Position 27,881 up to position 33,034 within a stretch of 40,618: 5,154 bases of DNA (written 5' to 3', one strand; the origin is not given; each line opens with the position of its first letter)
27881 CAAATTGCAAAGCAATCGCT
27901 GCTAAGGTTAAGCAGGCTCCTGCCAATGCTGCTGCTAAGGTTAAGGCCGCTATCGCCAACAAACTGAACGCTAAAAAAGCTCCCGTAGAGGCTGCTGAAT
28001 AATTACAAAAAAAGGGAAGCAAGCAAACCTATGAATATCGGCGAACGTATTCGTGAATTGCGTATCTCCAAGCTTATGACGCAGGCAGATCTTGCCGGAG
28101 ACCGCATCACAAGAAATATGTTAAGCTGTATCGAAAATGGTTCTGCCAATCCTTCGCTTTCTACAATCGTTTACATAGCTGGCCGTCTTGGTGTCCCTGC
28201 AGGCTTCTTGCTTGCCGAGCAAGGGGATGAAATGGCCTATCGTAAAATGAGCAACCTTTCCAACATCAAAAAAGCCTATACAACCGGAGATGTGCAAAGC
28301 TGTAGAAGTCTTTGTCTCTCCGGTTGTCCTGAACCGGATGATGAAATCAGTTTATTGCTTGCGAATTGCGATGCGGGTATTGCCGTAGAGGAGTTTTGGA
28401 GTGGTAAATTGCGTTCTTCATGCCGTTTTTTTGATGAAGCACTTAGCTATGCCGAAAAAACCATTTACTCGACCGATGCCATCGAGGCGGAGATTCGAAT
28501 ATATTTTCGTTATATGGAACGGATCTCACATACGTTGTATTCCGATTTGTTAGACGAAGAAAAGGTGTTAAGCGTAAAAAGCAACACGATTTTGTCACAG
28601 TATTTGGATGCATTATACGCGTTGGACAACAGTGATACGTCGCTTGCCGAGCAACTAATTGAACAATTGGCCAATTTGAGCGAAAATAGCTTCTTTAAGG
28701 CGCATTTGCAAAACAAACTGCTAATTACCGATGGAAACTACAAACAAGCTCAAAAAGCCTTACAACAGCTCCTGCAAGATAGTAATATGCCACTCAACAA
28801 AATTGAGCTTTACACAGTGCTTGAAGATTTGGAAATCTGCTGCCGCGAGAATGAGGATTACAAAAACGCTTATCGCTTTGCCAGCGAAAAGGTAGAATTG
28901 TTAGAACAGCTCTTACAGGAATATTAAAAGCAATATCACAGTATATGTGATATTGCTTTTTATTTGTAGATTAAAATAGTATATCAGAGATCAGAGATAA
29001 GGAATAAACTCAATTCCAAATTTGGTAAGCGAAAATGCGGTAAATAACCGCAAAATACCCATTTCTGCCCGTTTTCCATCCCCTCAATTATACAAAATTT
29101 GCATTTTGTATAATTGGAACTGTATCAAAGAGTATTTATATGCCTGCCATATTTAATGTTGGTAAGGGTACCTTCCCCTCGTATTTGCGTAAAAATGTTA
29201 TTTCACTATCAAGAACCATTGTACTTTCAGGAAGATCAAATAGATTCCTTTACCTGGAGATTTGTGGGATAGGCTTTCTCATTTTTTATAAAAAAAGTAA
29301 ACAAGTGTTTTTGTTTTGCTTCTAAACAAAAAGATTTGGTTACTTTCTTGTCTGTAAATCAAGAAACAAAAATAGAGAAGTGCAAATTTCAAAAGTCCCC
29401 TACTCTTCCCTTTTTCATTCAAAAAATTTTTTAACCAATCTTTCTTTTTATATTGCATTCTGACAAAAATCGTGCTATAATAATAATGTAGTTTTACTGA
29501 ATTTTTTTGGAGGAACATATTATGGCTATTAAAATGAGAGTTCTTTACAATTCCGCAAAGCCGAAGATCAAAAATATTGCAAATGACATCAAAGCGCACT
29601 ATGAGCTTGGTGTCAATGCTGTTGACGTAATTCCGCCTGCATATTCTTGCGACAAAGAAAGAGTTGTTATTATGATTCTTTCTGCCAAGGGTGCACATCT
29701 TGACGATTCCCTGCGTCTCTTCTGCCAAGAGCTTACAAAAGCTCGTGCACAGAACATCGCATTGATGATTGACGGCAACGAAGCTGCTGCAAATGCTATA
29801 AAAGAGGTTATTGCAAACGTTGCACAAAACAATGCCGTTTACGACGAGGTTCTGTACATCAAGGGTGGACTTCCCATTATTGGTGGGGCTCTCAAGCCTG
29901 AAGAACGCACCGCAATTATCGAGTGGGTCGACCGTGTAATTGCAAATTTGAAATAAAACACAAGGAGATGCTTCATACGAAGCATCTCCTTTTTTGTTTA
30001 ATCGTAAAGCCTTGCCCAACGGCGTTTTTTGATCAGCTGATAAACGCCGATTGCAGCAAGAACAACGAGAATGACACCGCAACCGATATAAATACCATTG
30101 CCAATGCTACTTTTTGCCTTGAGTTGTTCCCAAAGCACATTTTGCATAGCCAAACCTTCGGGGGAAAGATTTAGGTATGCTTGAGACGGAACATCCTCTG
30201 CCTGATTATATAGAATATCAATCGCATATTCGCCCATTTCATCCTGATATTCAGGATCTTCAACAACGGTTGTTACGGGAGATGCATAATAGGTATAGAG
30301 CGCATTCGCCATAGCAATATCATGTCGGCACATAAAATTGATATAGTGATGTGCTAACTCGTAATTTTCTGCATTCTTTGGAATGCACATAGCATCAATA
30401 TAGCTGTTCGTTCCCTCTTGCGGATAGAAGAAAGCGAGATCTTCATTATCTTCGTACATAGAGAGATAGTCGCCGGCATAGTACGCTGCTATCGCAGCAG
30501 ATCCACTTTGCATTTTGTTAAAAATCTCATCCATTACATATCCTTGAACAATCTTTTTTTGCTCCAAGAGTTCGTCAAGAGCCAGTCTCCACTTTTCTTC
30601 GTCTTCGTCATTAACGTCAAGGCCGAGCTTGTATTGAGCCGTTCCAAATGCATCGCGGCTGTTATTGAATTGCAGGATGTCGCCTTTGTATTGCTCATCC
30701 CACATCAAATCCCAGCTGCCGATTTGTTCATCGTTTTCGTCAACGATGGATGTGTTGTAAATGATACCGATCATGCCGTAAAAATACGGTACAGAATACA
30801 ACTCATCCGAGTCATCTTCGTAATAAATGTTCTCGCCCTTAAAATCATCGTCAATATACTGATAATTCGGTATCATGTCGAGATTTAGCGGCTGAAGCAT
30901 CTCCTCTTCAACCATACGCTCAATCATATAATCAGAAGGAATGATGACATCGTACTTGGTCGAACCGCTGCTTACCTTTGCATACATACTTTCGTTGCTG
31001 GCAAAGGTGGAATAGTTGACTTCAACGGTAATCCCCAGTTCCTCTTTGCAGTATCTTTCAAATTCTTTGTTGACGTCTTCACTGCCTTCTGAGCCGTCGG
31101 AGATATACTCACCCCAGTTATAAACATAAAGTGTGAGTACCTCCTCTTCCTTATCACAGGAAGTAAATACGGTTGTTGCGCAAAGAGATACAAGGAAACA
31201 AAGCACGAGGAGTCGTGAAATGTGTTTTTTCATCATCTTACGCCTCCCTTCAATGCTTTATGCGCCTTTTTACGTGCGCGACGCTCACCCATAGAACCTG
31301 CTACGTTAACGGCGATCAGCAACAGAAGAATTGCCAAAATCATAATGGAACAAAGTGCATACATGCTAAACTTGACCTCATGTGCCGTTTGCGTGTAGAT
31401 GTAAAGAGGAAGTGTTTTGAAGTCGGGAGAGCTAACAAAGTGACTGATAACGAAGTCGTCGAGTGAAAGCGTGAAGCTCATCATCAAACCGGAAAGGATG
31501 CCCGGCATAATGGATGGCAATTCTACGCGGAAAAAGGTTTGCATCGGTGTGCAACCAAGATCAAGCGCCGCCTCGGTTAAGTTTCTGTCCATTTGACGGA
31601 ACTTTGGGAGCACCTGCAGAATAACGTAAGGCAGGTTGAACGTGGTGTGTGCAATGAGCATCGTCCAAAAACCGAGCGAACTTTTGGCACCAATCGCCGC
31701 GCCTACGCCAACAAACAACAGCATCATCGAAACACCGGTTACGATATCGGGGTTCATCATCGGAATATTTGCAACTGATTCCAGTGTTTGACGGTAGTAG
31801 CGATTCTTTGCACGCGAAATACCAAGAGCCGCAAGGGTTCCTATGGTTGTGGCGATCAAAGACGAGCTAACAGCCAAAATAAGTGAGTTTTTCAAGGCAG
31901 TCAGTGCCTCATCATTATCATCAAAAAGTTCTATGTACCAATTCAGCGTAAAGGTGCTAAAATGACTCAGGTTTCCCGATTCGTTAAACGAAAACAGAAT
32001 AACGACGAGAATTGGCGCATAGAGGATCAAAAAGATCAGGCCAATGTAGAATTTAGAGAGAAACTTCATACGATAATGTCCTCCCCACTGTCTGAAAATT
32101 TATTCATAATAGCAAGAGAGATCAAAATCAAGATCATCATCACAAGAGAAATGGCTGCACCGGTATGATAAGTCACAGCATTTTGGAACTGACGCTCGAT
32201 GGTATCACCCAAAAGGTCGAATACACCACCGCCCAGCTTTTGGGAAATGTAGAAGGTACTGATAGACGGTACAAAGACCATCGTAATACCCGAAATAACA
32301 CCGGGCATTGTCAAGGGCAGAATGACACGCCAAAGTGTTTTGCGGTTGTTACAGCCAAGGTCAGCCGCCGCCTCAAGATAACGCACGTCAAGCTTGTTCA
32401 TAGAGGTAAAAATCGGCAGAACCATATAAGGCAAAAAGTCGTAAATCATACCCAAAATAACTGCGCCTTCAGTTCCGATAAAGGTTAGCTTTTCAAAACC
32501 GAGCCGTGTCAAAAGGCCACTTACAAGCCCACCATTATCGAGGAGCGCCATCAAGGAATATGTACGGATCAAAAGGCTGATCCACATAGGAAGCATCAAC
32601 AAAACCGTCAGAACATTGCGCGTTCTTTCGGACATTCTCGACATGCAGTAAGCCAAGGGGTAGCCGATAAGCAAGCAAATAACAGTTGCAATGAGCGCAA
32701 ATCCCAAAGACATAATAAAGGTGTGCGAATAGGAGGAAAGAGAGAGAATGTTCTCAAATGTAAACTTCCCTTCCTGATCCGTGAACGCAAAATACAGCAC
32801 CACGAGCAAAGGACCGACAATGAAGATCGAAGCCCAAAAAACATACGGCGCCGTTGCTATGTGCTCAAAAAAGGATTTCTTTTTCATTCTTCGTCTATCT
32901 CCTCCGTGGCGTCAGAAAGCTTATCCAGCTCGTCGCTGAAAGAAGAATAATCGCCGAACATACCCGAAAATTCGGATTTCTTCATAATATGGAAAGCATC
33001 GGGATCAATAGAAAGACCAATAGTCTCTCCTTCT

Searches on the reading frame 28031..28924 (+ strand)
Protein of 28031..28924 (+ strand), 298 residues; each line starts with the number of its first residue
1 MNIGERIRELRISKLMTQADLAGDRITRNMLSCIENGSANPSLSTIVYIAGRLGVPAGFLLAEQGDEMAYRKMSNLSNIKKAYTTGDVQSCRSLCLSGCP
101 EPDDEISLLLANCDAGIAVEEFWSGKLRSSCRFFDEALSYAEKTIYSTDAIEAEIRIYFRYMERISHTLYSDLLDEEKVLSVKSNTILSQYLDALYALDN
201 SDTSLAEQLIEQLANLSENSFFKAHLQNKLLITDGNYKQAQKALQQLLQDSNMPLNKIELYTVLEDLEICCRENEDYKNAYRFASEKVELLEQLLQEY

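Call 81: search_protein_families(library=pfam, proteins=[window:28031-28924:+], max_evalue=0.001)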
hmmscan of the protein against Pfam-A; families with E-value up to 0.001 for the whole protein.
window:28031-28924:+ (298 aa): 2 families
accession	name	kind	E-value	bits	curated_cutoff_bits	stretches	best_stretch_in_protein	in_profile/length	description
PF12844.13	HTH_19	-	2.4e-07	31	30.2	1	4-62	1-60/64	Helix-turn-helix domain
PF01381.28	HTH_3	-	3.5e-07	30.6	23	1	7-59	1-54/55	Helix-turn-helix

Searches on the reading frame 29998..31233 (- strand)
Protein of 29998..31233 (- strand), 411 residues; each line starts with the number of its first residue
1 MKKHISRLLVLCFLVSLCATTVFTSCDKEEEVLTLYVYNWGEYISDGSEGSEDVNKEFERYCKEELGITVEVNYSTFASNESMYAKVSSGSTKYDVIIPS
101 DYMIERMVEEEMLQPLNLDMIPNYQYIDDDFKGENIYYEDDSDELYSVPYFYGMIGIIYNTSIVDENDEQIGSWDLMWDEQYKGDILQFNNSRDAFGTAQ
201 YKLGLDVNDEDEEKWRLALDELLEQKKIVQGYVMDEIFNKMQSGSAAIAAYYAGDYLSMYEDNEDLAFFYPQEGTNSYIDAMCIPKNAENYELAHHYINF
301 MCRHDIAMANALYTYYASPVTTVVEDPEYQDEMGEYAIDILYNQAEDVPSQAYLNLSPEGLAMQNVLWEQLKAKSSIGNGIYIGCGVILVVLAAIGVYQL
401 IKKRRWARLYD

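Call 95: search_protein_families(library=pfam, proteins=[window:29998-31233:-], max_evalue=0.00001)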
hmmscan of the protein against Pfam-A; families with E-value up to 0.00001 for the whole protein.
window:29998-31233:- (411 aa): 3 families
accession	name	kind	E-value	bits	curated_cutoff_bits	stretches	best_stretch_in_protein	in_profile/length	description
PF13416.11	SBP_bac_8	-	2.4e-27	96.9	27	1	61-331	6-273/279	Bacterial extracellular solute-binding protein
PF13343.11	SBP_bac_6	-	1.1e-22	81.2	24.6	1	92-327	2-226/245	Bacterial extracellular solute-binding protein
PF01547.30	SBP_bac_1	-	1.4e-17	65.1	26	1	53-301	9-300/307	Bacterial extracellular solute-binding protein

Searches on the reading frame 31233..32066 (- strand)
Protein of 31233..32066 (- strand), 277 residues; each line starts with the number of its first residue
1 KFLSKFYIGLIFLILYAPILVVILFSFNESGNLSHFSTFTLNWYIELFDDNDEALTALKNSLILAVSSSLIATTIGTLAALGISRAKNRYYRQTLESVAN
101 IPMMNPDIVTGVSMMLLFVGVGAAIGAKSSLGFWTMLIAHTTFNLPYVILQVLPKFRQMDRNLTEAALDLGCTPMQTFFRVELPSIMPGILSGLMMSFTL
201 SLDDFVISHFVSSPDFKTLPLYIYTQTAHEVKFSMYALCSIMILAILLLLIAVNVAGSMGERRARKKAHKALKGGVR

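Call 95: search_protein_families(library=pfam, proteins=[window:31233-32066:-], max_evalue=0.00001)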
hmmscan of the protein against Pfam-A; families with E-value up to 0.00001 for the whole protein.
window:31233-32066:- (277 aa): 1 family
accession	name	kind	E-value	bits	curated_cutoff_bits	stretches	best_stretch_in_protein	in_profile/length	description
PF00528.27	BPD_transp_1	-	1.9e-18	67.3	26.4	1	73-252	2-174/184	Binding-protein-dependent transport system inner membrane component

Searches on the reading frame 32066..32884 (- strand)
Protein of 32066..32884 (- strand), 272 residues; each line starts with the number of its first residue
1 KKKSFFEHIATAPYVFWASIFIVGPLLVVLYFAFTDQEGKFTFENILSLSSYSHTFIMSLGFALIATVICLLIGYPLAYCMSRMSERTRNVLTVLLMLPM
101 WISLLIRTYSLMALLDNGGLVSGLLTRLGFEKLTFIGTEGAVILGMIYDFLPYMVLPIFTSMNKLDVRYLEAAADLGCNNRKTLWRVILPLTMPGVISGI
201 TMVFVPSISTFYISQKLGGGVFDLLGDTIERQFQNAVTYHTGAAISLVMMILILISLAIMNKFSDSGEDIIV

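Call 95: search_protein_families(library=pfam, proteins=[window:32066-32884:-], max_evalue=0.00001)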
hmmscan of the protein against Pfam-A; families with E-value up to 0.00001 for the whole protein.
window:32066-32884:- (272 aa): 1 family
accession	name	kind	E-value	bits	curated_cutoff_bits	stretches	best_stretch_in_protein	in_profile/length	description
PF00528.27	BPD_transp_1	-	5.1e-15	56.1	26.4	1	74-263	5-177/184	Binding-protein-dependent transport system inner membrane component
